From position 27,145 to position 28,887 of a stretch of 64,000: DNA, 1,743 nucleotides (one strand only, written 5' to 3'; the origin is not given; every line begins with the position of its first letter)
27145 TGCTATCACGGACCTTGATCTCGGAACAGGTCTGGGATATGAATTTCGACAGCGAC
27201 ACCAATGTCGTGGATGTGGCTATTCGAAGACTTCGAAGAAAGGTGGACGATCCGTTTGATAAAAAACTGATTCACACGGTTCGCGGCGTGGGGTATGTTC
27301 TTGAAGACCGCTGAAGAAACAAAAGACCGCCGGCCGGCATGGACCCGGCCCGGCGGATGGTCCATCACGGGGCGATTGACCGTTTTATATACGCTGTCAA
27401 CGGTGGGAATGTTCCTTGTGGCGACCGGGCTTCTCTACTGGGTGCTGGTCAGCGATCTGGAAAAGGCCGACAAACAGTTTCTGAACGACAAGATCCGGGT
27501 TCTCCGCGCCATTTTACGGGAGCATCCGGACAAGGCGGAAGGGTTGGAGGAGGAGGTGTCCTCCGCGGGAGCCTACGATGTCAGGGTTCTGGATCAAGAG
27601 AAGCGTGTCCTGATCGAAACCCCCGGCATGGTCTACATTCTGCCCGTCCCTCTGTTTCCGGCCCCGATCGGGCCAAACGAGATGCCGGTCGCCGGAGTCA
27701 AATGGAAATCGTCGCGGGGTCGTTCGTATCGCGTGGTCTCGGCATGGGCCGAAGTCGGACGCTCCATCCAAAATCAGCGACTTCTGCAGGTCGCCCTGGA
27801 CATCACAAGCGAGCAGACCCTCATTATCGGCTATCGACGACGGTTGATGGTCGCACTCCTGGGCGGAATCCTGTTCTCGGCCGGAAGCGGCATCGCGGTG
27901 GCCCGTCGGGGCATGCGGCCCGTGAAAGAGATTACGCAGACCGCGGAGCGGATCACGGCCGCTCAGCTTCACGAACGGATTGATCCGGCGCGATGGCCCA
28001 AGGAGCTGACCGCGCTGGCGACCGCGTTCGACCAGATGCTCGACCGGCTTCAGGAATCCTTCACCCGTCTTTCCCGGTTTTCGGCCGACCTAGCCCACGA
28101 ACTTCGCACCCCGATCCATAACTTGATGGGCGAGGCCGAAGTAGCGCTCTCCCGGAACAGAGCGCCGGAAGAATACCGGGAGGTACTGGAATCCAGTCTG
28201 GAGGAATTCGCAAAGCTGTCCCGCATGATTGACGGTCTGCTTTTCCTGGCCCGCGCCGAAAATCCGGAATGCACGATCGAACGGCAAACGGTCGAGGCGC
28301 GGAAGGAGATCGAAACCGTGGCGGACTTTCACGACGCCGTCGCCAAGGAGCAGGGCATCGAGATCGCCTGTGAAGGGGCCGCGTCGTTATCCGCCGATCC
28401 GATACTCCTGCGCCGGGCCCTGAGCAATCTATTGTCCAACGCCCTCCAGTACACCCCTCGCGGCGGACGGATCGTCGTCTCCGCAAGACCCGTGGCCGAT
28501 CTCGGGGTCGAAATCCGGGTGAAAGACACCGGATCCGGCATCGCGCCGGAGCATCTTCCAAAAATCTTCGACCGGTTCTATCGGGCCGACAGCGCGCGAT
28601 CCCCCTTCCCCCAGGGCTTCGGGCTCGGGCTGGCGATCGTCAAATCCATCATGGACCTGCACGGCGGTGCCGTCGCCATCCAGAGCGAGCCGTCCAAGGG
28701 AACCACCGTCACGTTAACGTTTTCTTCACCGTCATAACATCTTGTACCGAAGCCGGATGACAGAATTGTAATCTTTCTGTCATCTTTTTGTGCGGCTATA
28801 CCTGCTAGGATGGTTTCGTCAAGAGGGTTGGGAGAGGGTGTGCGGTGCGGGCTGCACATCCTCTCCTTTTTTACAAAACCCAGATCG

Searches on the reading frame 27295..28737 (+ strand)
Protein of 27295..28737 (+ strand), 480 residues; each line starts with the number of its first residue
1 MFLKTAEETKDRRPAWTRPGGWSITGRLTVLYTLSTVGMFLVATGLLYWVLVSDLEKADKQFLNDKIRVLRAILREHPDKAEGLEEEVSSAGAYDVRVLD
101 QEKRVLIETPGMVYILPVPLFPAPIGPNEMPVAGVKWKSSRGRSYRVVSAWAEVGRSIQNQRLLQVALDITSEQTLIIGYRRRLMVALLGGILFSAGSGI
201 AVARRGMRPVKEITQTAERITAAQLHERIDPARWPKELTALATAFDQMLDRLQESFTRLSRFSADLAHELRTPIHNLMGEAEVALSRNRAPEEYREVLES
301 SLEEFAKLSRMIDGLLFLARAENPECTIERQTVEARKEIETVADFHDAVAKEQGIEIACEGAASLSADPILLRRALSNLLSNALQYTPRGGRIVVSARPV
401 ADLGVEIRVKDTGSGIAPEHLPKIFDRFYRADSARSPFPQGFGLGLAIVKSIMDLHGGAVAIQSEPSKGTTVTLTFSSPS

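Call 74: search_protein_families(library=pfam, proteins=[window:27295-28737:+], max_evalue=0.00001)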
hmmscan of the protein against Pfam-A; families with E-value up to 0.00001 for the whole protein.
window:27295-28737:+ (480 aa): 3 families
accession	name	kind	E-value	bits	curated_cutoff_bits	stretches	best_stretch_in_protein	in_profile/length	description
PF02518.31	HATPase_c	-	2.2e-30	105.8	26.4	1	368-477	2-108/111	Histidine kinase-, DNA gyrase B-, and HSP90-like ATPase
PF00512.31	HisKA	-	1.3e-14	54.4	26.9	1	259-323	2-65/66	His Kinase A (phospho-acceptor) domain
PF00672.30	HAMP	-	3.5e-11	43.7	25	1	202-254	2-53/53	HAMP domain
